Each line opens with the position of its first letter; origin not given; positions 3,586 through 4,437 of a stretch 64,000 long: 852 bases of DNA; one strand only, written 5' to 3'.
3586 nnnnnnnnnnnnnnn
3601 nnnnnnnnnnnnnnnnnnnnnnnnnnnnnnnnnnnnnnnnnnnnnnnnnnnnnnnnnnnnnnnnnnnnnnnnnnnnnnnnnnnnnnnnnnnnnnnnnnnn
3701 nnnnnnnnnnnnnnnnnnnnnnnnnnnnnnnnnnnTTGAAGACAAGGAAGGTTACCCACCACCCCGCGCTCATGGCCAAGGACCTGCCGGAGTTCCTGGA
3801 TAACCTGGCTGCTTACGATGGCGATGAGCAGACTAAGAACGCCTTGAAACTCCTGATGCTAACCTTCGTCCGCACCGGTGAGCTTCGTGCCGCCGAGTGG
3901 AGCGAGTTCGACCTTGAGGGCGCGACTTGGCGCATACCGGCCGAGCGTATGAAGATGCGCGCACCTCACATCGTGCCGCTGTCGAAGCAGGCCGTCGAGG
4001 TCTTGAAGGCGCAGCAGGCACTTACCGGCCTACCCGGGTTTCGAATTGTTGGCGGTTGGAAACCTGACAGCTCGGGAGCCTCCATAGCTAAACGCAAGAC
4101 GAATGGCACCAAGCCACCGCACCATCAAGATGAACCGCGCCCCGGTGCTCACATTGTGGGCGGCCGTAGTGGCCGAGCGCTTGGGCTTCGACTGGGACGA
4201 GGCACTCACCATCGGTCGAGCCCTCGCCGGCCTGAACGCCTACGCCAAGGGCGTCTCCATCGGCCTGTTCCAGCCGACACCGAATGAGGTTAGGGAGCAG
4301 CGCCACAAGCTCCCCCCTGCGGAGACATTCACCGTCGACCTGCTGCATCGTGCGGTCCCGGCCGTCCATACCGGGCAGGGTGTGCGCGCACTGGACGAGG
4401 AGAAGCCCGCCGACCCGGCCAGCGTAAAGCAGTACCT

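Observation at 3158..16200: Three integrase remnants whose break points coincide at the same AIATG-R position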

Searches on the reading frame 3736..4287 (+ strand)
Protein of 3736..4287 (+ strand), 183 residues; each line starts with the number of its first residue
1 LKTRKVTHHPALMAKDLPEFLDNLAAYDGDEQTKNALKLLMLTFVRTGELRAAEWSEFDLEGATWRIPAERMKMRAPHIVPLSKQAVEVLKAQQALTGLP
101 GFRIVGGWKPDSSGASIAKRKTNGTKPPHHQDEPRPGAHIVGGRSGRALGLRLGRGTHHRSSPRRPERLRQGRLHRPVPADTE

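Call 8: search_protein_families(library=pfam, proteins=[window:3736-4287:+], max_evalue=0.01)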
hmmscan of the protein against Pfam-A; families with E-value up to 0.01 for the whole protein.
window:3736-4287:+ (183 aa): 1 family
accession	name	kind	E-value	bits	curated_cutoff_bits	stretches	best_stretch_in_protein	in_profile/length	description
PF00589.27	Phage_integrase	-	7.5e-11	42.5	27.1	1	12-93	3-82/172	Phage integrase family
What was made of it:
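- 3703..4041 (+): int1, second segment, in the -1 frame relative to the first (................QQALTG). It follows a 7-nt deletion that removed the Arg-Ala codons plus one base. It is cut at its 3' end at about codon 295. Pfam Phage_integrase positions 3-82 of 172 (call 8).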
